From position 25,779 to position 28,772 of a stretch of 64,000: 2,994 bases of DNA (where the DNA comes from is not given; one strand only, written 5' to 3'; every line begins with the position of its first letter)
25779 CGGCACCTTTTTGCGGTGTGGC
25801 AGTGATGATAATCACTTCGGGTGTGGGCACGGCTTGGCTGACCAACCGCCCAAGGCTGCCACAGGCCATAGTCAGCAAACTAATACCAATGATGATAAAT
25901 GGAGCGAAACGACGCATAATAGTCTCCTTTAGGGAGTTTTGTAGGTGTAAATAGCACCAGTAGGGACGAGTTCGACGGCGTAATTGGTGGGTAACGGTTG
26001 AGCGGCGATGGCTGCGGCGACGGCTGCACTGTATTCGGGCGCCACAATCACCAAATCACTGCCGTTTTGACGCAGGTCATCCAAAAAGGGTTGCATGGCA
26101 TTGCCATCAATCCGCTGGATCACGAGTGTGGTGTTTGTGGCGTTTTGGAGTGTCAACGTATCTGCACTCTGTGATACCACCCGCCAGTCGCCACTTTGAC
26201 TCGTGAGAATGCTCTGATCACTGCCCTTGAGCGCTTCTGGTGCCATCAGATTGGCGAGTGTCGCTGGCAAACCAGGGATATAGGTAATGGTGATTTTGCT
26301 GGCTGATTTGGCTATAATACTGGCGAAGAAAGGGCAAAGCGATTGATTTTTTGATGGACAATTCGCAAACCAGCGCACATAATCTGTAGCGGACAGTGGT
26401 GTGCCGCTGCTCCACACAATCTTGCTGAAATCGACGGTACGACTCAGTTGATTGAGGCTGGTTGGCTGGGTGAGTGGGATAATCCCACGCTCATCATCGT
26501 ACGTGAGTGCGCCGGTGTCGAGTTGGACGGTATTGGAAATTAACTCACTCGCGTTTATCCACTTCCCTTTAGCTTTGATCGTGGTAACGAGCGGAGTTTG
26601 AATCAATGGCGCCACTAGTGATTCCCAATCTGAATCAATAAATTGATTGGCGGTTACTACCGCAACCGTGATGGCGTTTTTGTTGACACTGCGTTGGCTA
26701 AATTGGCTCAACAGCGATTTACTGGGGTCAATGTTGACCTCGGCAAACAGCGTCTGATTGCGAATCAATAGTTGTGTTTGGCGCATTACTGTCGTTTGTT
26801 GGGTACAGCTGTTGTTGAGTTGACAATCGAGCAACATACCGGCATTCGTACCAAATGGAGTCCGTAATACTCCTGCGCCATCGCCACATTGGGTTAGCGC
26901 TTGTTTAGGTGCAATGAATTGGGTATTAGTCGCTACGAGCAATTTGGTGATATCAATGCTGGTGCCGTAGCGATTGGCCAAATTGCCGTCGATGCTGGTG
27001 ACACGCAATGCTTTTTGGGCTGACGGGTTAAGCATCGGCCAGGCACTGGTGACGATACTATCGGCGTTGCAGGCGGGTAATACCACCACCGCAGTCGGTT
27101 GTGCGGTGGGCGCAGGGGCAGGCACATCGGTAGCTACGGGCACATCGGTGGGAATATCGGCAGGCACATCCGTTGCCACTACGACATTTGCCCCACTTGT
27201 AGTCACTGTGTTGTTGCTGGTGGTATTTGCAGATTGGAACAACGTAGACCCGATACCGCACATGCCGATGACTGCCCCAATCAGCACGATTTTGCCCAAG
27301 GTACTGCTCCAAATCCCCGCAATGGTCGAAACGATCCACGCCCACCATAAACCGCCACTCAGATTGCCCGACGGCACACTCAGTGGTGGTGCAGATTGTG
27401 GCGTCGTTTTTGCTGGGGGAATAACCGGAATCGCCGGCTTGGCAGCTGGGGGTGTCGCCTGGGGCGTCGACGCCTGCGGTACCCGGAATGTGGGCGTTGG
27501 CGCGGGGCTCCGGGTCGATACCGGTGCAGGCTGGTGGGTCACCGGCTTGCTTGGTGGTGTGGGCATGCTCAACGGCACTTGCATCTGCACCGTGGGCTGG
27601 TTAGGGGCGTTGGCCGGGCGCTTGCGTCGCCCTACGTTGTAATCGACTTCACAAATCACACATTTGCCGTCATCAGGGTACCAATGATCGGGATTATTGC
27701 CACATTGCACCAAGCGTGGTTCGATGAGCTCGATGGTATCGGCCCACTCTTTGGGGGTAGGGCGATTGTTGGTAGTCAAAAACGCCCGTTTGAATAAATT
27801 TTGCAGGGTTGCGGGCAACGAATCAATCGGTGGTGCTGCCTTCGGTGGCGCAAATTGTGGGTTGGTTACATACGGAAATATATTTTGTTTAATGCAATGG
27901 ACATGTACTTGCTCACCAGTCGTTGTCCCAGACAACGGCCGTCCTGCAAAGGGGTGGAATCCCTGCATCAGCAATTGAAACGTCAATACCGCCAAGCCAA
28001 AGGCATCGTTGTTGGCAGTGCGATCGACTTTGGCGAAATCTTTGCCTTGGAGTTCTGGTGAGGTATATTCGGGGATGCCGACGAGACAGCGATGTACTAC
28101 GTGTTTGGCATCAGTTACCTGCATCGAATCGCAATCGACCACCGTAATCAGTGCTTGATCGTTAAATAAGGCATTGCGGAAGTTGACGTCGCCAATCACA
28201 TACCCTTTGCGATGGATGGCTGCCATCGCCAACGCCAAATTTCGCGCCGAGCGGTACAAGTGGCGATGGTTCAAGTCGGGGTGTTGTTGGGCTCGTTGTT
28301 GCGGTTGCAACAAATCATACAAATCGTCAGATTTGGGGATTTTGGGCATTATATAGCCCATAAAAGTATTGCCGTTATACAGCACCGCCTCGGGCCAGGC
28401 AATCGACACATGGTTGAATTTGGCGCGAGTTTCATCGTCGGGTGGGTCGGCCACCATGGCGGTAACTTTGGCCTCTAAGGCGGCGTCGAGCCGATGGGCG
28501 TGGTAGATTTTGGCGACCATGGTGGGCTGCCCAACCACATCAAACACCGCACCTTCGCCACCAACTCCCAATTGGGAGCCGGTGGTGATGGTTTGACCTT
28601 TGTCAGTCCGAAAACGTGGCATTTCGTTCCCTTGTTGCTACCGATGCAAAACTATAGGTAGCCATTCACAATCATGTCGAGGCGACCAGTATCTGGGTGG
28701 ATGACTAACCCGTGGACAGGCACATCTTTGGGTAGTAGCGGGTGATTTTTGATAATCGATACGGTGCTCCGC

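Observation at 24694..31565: vWA-PP2C-kinase (YegL/YegK/YegI, TerY-P-type) triad interleaved with MOSC and beta-carbonic anhydrase and ending in a coupled orphan binding protein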

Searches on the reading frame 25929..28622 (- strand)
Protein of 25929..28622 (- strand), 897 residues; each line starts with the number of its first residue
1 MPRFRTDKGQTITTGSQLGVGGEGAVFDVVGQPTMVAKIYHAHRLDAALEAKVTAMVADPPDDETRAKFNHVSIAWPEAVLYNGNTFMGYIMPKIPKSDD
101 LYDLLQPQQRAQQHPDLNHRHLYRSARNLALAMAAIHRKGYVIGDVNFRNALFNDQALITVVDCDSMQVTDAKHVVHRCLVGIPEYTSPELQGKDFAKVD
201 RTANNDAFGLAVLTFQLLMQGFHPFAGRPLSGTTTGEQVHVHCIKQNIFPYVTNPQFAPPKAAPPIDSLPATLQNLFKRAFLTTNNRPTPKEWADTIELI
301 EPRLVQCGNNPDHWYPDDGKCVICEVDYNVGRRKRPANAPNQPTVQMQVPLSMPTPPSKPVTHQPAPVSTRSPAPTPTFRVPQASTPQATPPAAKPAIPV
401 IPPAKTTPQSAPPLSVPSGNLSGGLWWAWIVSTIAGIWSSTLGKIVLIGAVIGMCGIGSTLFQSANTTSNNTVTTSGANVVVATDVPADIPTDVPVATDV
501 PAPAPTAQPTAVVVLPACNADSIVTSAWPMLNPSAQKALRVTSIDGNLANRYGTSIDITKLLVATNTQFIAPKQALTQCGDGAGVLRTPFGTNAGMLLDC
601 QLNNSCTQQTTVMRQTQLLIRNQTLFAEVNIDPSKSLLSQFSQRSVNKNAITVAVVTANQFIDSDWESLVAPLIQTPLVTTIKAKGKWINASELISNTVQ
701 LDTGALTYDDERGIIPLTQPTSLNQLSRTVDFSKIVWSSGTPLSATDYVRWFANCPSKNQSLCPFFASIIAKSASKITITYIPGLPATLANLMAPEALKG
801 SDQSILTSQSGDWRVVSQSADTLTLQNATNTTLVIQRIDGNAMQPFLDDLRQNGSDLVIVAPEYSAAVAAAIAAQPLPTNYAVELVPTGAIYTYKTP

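Call 3: search_protein_families(library=pfam, proteins=[window:25929-28622:-], max_evalue=0.01)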
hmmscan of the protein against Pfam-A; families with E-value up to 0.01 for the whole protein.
window:25929-28622:- (897 aa): 2 families
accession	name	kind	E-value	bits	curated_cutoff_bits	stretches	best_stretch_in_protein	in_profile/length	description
PF00069.31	Pkinase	-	2.3e-06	27.6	31.7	1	16-232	5-204/263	Protein kinase domain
PF07714.23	PK_Tyr_Ser-Thr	-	9.8e-05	22.2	23.1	1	94-228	81-208/258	Protein tyrosine and serine/threonine kinase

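Call 4: search_protein_families(library=ncbifam, proteins=[window:25929-28622:-], max_evalue=0.01)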
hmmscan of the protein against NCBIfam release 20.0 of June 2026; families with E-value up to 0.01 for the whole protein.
window:25929-28622:- (897 aa): 2 families
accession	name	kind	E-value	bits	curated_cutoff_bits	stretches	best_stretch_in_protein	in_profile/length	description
NF038150.1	lanthi_synth_IV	equivalog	1.3e-07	30.3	650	1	110-228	289-399/851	class IV lanthionine synthetase LanL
NF038151.1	lanthi_synth_III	equivalog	1.2e-05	23.9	575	1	121-219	337-424/833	class III lanthionine synthetase LanKC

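Call 5: search_protein_families(library=padloc, proteins=[window:25929-28622:-], max_evalue=0.01)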
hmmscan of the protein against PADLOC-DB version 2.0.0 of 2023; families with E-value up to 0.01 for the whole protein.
window:25929-28622:- (897 aa): 8 families
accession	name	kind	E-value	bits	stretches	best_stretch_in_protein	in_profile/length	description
PDLC04054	PD-T4-6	-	8.7e-08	30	1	115-229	106-217/347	-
PDLC04047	PD-T4-6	-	1.2e-06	25.9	1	112-231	103-218/327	-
PDLC04053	PD-T4-6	-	8.5e-06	23.4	1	117-232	107-218/311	-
PDLC04042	PD-T4-6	-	0.00013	19.8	1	112-230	101-217/292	-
PDLC04043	PD-T4-6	-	0.0002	18.6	1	126-230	121-222/452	-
PDLC03920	MkoA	-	0.00052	16.4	1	96-226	93-222/1112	-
PDLC04138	mad6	-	0.0015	15.5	1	100-228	138-259/659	mads_6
PDLC01088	C3a189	-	0.0048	13.4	1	130-230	106-213/840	kinase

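Call 6: search_protein_families(library=phrogs, proteins=[window:25929-28622:-], max_evalue=0.001)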
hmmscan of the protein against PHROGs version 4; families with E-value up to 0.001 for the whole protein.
window:25929-28622:- (897 aa): 2 families
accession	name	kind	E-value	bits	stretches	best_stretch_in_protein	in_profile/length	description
phrog_37888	-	unknown function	6.3e-49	168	1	2-327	3-328/646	-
phrog_2361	-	other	0.00049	20.1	1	116-289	106-257/415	serine-threonine kinase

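Call 13: find_homologous_proteins(query=window:25929-28622:-)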
Query window:25929-28622:- (897 aa): 542 proteins with E <= 0.001 among 8000 candidates; the best 120 are listed.
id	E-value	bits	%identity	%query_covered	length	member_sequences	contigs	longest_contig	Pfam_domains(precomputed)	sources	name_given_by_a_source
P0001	0.0e+0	1702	84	100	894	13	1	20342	PF00069.32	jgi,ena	-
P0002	0.0e+0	1690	83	100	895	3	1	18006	-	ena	-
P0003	0.0e+0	1685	84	100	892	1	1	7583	PF00069.32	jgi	jgi:hypothetical protein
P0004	0.0e+0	1674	83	100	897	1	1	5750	PF00069.32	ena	-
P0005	0.0e+0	1663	83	100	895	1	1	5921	-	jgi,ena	jgi:hypothetical protein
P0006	0.0e+0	1662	83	100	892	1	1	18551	PF00069.32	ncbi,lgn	-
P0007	0.0e+0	1661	83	100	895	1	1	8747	-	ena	-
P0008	0.0e+0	1645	82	100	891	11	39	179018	PF00069.32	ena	-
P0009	0.0e+0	1639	82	100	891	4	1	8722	PF00069.32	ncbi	-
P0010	0.0e+0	1600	79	100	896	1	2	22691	PF00069.32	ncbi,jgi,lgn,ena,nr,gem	ncbi:MAG: hypothetical protein EBS29_05345 [Chloroflexia bacterium]|nr:hypothetical protein [Chlorof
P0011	0.0e+0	1527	75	100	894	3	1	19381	PF00069.32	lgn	-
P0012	0.0e+0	1254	78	80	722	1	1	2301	-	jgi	jgi:hypothetical protein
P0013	0.0e+0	1151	86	68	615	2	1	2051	-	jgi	jgi:hypothetical protein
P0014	7.4e-289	979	83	61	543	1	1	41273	-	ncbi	-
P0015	9.4e-254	863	79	56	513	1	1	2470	-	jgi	jgi:hypothetical protein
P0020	1.4e-226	773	44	99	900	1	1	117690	PF00069.32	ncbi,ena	-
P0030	5.8e-188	645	61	43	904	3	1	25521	PF00069.32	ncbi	ncbi:MAG: hypothetical protein RLY87_2682 [Chloroflexota bacterium]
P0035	9.4e-181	621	67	39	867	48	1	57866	PF07714.24,PF00069.32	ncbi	ncbi:MAG: protein kinase domain-containing protein [Roseiflexaceae bacterium]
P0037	1.7e-180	620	40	99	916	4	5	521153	-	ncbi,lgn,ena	-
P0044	3.9e-173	596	40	98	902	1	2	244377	PF00069.32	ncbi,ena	-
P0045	1.4e-172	594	74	39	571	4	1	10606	PF00069.32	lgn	-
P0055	2.3e-132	461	60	38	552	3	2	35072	PF00069.32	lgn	-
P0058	6.7e-130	453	56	42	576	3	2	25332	PF00069.32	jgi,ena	-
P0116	3.7e-70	255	41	36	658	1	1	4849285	PF00069.32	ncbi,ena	-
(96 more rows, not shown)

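Call 15: find_encoding_contigs(protein=P0020, flank=8000, max_places=2)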
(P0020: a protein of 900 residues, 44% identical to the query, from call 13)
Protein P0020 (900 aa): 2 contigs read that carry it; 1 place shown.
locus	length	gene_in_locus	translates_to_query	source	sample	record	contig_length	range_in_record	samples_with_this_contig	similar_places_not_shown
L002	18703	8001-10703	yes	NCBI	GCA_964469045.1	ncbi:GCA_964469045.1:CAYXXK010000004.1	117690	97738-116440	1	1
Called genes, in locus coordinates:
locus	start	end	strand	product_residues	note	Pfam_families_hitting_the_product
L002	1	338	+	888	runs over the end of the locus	PF01326:PPDK_N, PF00391:PEP-utilizers, PF02896:PEP-utilizers_C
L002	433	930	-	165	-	PF11375:DUF3177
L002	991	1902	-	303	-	PF00248:Aldo_ket_red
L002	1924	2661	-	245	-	PF03741:TerC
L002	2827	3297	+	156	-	PF18936:DUF5684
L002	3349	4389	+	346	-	PF01408:GFO_IDH_MocA, PF02894:GFO_IDH_MocA_C, PF22725:GFO_IDH_MocA_C3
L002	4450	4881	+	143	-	PF02082:Rrf2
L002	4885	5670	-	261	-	-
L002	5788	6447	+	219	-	PF00092:VWA, PF13519:VWA_2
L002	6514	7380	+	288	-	PF13672:PP2C_2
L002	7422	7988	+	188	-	PF00484:Pro_CA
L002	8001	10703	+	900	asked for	PF00069:Pkinase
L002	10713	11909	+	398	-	PF00497:SBP_bac_3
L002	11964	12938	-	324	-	PF00355:Rieske, PF19112:VanA_C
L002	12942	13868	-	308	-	PF02574:S-methyl_trans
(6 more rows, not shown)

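Call 16: find_encoding_contigs(protein=P0037, flank=8000, max_places=2)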
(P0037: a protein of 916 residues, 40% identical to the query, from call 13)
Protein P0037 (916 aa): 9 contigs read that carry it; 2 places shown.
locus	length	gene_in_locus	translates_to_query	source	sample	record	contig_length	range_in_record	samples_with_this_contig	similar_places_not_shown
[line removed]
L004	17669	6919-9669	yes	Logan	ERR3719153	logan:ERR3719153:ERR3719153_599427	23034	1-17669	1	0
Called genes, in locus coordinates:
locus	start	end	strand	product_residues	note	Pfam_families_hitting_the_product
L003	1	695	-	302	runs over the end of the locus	PF00248:Aldo_ket_red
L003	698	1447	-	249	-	PF03741:TerC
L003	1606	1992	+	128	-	PF18936:DUF5684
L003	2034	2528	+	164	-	PF18936:DUF5684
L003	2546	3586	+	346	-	PF01408:GFO_IDH_MocA, PF02894:GFO_IDH_MocA_C, PF22725:GFO_IDH_MocA_C3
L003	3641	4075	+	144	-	PF02082:Rrf2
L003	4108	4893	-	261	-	PF05099:TerB (faint)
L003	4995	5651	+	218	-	PF00092:VWA, PF13519:VWA_2 (weak)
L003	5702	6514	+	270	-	PF13672:PP2C_2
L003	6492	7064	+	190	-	PF03473:MOSC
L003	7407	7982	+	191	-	PF00484:Pro_CA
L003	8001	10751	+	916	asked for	-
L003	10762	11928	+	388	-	PF00497:SBP_bac_3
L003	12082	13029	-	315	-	PF02574:S-methyl_trans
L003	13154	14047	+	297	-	PF01507:PAPS_reduct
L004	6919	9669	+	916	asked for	-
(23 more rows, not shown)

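Call 17: find_encoding_contigs(protein=P0044, flank=8000, max_places=2)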
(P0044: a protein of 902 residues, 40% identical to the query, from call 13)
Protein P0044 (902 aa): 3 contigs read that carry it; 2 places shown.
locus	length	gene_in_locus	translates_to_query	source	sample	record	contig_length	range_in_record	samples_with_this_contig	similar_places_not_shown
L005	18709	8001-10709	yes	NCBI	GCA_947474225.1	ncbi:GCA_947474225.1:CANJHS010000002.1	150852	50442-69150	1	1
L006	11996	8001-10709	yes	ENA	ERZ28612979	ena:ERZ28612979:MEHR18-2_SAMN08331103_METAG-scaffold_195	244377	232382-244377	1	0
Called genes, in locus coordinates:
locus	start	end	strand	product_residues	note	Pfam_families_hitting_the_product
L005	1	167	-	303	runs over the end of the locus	PF00248:Aldo_ket_red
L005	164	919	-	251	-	PF03741:TerC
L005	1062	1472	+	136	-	PF18936:DUF5684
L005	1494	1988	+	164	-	PF18936:DUF5684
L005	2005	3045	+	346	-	PF01408:GFO_IDH_MocA, PF02894:GFO_IDH_MocA_C, PF22725:GFO_IDH_MocA_C3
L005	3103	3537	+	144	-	PF02082:Rrf2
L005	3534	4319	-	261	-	-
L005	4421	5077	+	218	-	PF00092:VWA, PF13519:VWA_2 (faint)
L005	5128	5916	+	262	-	PF13672:PP2C_2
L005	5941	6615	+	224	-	PF03473:MOSC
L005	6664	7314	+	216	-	PF03473:MOSC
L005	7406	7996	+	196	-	PF00484:Pro_CA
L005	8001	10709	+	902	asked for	PF00069:Pkinase (weak)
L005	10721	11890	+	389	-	PF00497:SBP_bac_3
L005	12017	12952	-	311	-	PF02574:S-methyl_trans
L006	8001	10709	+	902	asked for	PF00069:Pkinase (weak)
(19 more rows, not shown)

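Call 18: find_encoding_contigs(protein=P0035, flank=8000, max_places=1)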
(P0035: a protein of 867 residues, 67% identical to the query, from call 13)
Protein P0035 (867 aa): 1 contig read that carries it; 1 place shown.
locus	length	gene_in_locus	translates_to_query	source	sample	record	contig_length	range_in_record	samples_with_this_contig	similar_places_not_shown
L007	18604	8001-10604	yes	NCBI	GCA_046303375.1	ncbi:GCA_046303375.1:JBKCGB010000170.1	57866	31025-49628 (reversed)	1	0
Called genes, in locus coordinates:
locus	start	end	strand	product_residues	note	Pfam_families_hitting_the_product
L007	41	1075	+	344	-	PF01244:Peptidase_M19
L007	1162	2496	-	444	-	PF07690:MFS_1, PF13347:MFS_2, PF07690:MFS_1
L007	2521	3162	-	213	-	PF19538:DUF6062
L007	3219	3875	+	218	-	PF00730:HhH-GPD, PF00633:HHH (weak)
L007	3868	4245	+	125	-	-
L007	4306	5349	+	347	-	PF01408:GFO_IDH_MocA, PF02894:GFO_IDH_MocA_C, PF22725:GFO_IDH_MocA_C3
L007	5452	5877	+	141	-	PF02082:Rrf2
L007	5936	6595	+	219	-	PF00092:VWA, PF13519:VWA_2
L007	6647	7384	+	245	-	PF13672:PP2C_2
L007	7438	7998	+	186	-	PF00484:Pro_CA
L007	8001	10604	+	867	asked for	PF00069:Pkinase, PF07714:PK_Tyr_Ser-Thr (weak)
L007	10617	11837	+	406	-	PF00497:SBP_bac_3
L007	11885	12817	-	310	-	PF02574:S-methyl_trans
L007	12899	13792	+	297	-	PF01507:PAPS_reduct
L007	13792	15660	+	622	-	PF00009:GTP_EFTU, PF01926:MMR_HSR1 (faint), PF03193:RsgA_GTPase (faint), PF06414:Zeta_toxin (faint), PF22594:GTP-eEF1A_C, PF01583:APS_kinase, PF13671:AAA_33 (weak)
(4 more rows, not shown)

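Call 19: find_encoding_contigs(protein=P0030, flank=8000, max_places=1)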
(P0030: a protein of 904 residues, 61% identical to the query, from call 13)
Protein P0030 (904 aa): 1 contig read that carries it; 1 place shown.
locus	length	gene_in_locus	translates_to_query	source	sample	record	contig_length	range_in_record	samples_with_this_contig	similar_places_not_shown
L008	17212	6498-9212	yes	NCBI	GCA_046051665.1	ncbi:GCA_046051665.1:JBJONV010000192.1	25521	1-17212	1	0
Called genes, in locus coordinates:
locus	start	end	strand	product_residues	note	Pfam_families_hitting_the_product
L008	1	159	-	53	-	PF03741:TerC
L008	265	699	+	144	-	PF18936:DUF5684 (weak)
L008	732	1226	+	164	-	PF18936:DUF5684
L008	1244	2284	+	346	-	PF01408:GFO_IDH_MocA, PF02894:GFO_IDH_MocA_C, PF22725:GFO_IDH_MocA_C3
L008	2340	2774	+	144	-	PF02082:Rrf2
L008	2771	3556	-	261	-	-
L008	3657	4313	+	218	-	PF00092:VWA, PF13519:VWA_2 (weak)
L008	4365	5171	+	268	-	PF13672:PP2C_2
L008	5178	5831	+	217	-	PF03473:MOSC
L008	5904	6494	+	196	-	PF00484:Pro_CA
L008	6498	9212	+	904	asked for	PF00069:Pkinase (weak)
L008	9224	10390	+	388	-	PF00497:SBP_bac_3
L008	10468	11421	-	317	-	PF02574:S-methyl_trans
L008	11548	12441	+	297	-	PF01507:PAPS_reduct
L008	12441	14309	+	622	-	PF00009:GTP_EFTU, PF01926:MMR_HSR1 (faint), PF22594:GTP-eEF1A_C, PF01583:APS_kinase, PF13671:AAA_33 (weak)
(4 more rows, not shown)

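Call 20: find_encoding_contigs(protein=P0116, flank=8000, max_places=1)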
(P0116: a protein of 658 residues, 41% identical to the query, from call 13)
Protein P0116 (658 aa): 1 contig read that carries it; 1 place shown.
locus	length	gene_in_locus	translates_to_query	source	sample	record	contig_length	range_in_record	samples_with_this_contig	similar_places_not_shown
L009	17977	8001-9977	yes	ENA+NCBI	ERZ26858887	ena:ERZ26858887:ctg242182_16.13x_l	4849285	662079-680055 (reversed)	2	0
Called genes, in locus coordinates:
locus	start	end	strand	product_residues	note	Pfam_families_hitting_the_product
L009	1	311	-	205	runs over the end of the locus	PF13489:Methyltransf_23, PF13847:Methyltransf_31, PF08241:Methyltransf_11, PF08242:Methyltransf_12, PF13649:Methyltransf_25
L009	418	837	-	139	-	-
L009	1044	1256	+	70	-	PF12244:DUF3606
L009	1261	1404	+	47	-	-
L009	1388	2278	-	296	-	PF01370:Epimerase (weak), PF05368:NmrA, PF13460:NAD_binding_10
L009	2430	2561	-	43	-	-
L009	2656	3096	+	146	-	PF12833:HTH_18, PF00165:HTH_AraC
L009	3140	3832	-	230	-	PF02581:TMP-TENI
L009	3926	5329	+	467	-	PF00890:FAD_binding_2, PF01134:GIDA (faint), PF01946:Thi4 (weak), PF07992:Pyr_redox_2, PF12831:FAD_oxidored, PF13738:Pyr_redox_3, PF00070:Pyr_redox, PF02852:Pyr_redox_dim, +5 more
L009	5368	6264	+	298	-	PF00480:ROK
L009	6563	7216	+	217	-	PF00092:VWA, PF13519:VWA_2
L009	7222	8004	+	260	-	PF13672:PP2C_2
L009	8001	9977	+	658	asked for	PF00069:Pkinase (weak)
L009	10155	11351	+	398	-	PF07885:Ion_trans_2 (weak)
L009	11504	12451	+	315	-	PF12760:Zn_ribbon_IS1595, PF12762:DDE_Tnp_IS1595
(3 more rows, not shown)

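Call 33: find_encoding_contigs(protein=window:25929-28622:-, flank=10000, max_places=2)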
Protein window:25929-28622:- (897 aa): 14 contigs read that carry it; 2 places shown.
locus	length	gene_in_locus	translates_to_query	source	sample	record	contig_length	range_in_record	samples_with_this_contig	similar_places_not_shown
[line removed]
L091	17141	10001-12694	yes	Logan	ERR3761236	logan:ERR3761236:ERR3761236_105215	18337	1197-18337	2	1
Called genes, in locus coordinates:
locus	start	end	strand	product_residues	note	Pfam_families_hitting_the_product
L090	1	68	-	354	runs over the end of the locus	PF13489:Methyltransf_23, PF13649:Methyltransf_25, PF13847:Methyltransf_31 (faint), PF08241:Methyltransf_11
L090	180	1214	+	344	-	PF01244:Peptidase_M19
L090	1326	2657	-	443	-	PF07690:MFS_1, PF13347:MFS_2, PF07690:MFS_1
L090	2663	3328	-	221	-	PF19538:DUF6062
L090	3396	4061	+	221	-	PF00730:HhH-GPD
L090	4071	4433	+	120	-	-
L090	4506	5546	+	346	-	PF01408:GFO_IDH_MocA, PF02894:GFO_IDH_MocA_C, PF22725:GFO_IDH_MocA_C3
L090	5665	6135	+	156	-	PF02082:Rrf2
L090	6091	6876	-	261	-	-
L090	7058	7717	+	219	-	PF00092:VWA, PF13519:VWA_2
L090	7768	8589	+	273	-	PF13672:PP2C_2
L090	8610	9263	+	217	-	PF03473:MOSC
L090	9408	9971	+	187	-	PF00484:Pro_CA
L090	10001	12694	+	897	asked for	PF00069:Pkinase (weak)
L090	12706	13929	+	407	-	PF00497:SBP_bac_3, PF09084:NMT1 (weak)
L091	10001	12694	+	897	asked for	PF00069:Pkinase (weak)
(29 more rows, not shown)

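Call 42: find_encoding_contigs(protein=P0045, flank=7000, max_places=1)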
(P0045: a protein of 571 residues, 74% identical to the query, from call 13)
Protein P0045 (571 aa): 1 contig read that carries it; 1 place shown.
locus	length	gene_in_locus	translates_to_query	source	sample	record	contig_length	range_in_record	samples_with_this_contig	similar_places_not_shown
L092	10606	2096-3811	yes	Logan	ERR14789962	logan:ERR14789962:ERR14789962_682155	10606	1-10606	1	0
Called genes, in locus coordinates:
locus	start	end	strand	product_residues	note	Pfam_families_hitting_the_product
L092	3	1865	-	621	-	?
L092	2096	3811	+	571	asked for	PF00069:Pkinase (weak)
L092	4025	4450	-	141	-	-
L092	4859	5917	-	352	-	PF00528:BPD_transp_1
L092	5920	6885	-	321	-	PF00528:BPD_transp_1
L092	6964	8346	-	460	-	PF01547:SBP_bac_1, PF13416:SBP_bac_8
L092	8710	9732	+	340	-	PF01408:GFO_IDH_MocA, PF03447:NAD_binding_3 (weak), PF02894:GFO_IDH_MocA_C, PF22725:GFO_IDH_MocA_C3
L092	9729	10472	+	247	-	PF02585:PIG-L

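Call 43: find_encoding_contigs(protein=P0055, flank=7000, max_places=1)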
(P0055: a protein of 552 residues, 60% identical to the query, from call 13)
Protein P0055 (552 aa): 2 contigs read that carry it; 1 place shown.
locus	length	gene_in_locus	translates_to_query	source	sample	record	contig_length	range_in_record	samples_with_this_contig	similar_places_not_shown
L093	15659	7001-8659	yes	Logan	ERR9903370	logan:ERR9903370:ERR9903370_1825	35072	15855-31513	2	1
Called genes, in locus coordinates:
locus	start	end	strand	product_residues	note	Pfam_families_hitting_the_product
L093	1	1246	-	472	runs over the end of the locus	PF07670:Gate, PF07664:FeoB_C, PF07670:Gate (weak)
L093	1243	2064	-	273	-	PF00009:GTP_EFTU (faint), PF01926:MMR_HSR1, PF02421:FeoB_N, PF17910:FeoB_Cyto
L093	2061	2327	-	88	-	PF04023:FeoA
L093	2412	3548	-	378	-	PF01546:Peptidase_M20, PF07687:M20_dimer (weak)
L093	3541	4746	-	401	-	PF00291:PALP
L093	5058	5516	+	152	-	PF01152:Bac_globin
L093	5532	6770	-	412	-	PF04389:Peptidase_M28, PF01546:Peptidase_M20, PF07687:M20_dimer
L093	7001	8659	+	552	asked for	PF00069:Pkinase (weak)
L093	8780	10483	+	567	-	PF02463:SMC_N, PF13175:AAA_15, PF13476:AAA_23 (weak), PF13304:AAA_21 (weak), PF12476:DUF3696 (weak)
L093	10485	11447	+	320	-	-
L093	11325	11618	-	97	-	-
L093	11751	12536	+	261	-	PF06300:Tsp45I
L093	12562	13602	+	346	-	PF02086:MethyltransfD12 (faint), PF03602:Cons_hypoth95 (faint), PF01555:N6_N4_Mtase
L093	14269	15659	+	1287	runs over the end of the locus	PF13191:AAA_16, PF10952:DUF2753 (faint), PF07719:TPR_2 (faint), PF08631:SPO22 (faint), PF13181:TPR_8 (faint), PF13374:TPR_10 (faint), PF13424:TPR_12 (weak), PF17874:TPR_MalT (weak), +2 more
